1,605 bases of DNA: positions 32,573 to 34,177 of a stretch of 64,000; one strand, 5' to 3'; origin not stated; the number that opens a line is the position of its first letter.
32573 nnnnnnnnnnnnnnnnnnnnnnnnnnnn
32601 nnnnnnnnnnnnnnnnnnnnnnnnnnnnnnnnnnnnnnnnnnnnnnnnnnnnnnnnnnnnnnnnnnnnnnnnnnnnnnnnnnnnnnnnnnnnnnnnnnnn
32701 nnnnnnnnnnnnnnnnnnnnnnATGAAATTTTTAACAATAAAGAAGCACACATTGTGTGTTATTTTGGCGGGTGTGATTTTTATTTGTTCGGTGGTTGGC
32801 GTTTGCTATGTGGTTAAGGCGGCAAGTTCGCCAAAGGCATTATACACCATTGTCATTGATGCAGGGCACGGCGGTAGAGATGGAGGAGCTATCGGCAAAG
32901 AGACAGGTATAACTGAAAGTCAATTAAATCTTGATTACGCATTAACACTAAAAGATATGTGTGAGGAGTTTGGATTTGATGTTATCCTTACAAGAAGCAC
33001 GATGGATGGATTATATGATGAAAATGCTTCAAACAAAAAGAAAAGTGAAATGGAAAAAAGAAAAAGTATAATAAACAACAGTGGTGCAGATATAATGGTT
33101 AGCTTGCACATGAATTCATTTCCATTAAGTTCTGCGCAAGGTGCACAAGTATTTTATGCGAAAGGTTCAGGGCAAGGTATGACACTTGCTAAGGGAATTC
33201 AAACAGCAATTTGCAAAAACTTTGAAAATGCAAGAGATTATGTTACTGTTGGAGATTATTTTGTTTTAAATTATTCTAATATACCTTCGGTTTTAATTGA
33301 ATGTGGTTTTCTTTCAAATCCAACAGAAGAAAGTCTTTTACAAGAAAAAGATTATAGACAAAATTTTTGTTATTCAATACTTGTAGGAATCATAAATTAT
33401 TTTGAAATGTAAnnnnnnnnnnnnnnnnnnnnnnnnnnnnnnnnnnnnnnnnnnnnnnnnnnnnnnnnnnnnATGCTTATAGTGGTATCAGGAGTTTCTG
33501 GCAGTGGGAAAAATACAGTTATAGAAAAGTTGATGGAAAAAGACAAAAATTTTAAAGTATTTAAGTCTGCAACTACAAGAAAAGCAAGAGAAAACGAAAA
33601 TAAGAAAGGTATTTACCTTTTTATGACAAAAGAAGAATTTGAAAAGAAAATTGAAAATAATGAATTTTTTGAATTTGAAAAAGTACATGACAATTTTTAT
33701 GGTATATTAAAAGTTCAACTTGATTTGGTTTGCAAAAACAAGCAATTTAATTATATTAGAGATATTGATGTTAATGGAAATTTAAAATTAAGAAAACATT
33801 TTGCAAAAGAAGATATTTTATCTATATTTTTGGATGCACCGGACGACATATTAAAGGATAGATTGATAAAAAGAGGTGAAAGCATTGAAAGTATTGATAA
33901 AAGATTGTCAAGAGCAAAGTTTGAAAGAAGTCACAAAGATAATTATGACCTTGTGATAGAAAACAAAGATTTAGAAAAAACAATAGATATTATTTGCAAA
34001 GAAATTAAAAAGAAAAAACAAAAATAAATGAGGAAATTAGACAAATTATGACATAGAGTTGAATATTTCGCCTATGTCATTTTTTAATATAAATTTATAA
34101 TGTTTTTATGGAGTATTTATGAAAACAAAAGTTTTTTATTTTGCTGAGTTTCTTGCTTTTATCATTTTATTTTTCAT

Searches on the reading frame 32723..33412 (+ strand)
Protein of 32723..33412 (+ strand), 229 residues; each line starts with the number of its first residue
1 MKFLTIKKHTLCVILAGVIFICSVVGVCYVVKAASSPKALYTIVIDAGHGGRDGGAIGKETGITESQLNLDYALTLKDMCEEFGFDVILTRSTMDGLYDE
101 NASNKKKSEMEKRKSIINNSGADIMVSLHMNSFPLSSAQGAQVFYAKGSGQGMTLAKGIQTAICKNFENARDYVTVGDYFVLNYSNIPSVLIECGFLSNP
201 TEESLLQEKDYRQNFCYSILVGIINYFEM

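Call 5: search_protein_families(library=pfam, proteins=[window:32723-33412:+], max_evalue=0.1)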
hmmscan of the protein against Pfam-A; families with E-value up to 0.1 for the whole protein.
window:32723-33412:+ (229 aa): 2 families
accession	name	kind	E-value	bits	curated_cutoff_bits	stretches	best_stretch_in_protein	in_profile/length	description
PF01520.23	Amidase_3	-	1.5e-45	155.8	27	1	43-225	1-174/174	N-acetylmuramoyl-L-alanine amidase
PF02879.22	PGM_PMM_II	-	0.046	14.7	29.3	0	75-127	35-88/103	Phosphoglucomutase/phosphomannomutase, alpha/beta/alpha domain II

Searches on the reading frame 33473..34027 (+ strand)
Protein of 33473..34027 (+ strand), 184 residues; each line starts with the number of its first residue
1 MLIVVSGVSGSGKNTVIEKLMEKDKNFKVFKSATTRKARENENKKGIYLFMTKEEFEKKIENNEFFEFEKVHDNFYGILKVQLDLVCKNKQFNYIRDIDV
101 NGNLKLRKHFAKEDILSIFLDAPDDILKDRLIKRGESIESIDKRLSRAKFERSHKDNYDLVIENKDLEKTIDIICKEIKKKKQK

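Call 5: search_protein_families(library=pfam, proteins=[window:33473-34027:+], max_evalue=0.1)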
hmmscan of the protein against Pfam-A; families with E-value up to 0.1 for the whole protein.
window:33473-34027:+ (184 aa): 13 families
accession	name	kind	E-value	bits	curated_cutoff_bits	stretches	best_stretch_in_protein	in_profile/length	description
PF00625.27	Guanylate_kin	-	7.6e-26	91.4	25.2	1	2-176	4-177/182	Guanylate kinase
PF13238.12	AAA_18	-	2.6e-07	31.6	29.4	1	3-142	1-119/128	AAA domain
PF13671.12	AAA_33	-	1.1e-05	26.3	27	1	2-137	1-121/143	AAA domain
PF01443.25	Viral_helicase1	-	0.00044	20.6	21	1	3-51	1-48/228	Viral superfamily 1 RNA helicase core domain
PF13207.12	AAA_17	-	0.0014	19.4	27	1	7-31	2-25/136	AAA domain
PF01712.25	dNK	-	0.0038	17.4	27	0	3-74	1-70/203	Deoxynucleoside kinase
PF00406.28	ADK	-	0.0044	17.6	26.8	1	6-147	2-134/151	Adenylate kinase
PF03215.21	Rad17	-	0.0052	17.2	23.8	1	2-99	47-142/186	Rad17 P-loop domain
PF02223.23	Thymidylate_kin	-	0.011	15.9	27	0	7-163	3-164/185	Thymidylate kinase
PF03266.21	NTPase_1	-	0.016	15.5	23.9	1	3-74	2-77/168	NTPase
PF13521.12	AAA_28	-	0.029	15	27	1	3-64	2-64/164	AAA domain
PF02492.25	cobW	-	0.049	13.7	20.7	1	3-26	3-27/180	CobW/HypB/UreG, nucleotide-binding domain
PF13401.12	AAA_22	-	0.086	13.6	27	0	2-30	7-37/130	AAA domain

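Call 61: find_related_loci(query=window:33473-34027:+, collection=metagenome_contigs, flank=9000)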
Query window:33473-34027:+ (184 aa) in metagenome_contigs; peptide patterns used: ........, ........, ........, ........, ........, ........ (x = any residue, [..] = any of these).
241 stretches matched a pattern; 28 encode a relative of the query (tblastn E <= 1e-3); 28 distinct loci.
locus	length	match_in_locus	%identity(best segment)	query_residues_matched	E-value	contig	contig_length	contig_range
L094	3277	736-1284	36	1-184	4e-27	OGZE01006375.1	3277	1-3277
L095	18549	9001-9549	35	1-184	6e-27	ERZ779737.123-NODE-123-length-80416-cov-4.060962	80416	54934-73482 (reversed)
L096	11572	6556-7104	36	1-184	6e-27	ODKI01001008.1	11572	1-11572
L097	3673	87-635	36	1-184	5e-27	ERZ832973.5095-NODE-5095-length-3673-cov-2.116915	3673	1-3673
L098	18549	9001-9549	36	1-184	5e-27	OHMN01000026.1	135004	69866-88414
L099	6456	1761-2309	36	1-184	5e-27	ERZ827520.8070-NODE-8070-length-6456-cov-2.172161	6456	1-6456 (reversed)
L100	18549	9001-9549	36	1-184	5e-27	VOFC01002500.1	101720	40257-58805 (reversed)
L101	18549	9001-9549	36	1-184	5e-27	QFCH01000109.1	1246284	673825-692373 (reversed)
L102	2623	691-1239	35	1-184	3e-26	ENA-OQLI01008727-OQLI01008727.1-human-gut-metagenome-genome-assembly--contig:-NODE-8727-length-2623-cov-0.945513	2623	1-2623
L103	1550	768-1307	38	2-180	3e-26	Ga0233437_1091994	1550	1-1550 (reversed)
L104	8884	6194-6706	37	2-174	1e-25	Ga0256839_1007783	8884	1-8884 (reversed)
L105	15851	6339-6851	37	2-174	3e-25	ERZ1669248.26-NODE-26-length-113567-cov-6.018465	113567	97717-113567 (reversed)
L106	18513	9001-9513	36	2-174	1e-24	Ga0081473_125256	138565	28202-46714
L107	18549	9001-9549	36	1-184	5e-27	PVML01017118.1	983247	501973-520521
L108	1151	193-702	37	1-171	7e-24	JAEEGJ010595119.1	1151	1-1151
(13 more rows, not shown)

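Call 65: find_encoding_contigs(protein=window:33473-34027:+, flank=9000, max_places=10)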
Protein window:33473-34027:+ (184 aa): 8 contigs read that carry it; 7 places shown.
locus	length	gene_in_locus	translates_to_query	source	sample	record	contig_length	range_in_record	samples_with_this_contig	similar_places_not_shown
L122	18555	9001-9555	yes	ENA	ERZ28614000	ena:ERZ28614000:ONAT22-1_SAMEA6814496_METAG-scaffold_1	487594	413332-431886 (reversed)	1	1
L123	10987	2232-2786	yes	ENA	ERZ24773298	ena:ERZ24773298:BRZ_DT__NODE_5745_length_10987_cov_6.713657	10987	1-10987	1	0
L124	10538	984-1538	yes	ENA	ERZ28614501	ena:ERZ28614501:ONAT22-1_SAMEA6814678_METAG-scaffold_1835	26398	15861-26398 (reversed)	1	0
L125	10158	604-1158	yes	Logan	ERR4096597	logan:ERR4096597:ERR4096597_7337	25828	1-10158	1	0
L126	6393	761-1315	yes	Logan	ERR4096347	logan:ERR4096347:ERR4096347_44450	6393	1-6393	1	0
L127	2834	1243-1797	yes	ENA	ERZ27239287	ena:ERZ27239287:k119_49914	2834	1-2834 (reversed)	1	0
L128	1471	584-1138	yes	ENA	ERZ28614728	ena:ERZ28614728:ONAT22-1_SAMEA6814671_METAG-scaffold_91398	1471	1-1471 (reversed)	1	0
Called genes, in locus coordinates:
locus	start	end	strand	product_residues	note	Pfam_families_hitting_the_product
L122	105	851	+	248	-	PF00072:Response_reg, PF08769:Spo0A_C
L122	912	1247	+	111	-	-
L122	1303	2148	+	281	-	PF13353:Fer4_12, PF04055:Radical_SAM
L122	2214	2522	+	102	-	-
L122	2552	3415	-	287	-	PF24161:CCDC39 (weak)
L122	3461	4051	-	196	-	PF08239:SH3_3 (faint)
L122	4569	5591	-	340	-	PF14206:Cys_rich_CPCC (weak)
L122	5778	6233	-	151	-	-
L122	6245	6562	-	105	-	-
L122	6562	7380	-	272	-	-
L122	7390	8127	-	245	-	PF14386:DUF4417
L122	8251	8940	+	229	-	PF01520:Amidase_3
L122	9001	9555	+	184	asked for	PF00625:Guanylate_kin, PF13238:AAA_18 (weak), PF13671:AAA_33 (faint)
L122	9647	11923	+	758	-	PF19732:SpoIIE_N, PF07228:SpoIIE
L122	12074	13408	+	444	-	PF01171:ATP_bind_3, PF11734:TilS_C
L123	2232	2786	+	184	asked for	PF00625:Guanylate_kin, PF13238:AAA_18 (weak), PF13671:AAA_33 (faint)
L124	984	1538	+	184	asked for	PF00625:Guanylate_kin, PF13238:AAA_18 (weak), PF13671:AAA_33 (faint)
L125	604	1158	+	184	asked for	PF00625:Guanylate_kin, PF13238:AAA_18 (weak), PF13671:AAA_33 (faint)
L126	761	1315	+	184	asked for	PF00625:Guanylate_kin, PF13238:AAA_18 (weak), PF13671:AAA_33 (faint)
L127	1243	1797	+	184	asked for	PF00625:Guanylate_kin, PF13238:AAA_18 (weak), PF13671:AAA_33 (faint)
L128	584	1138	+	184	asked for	PF00625:Guanylate_kin, PF13238:AAA_18 (weak), PF13671:AAA_33 (faint)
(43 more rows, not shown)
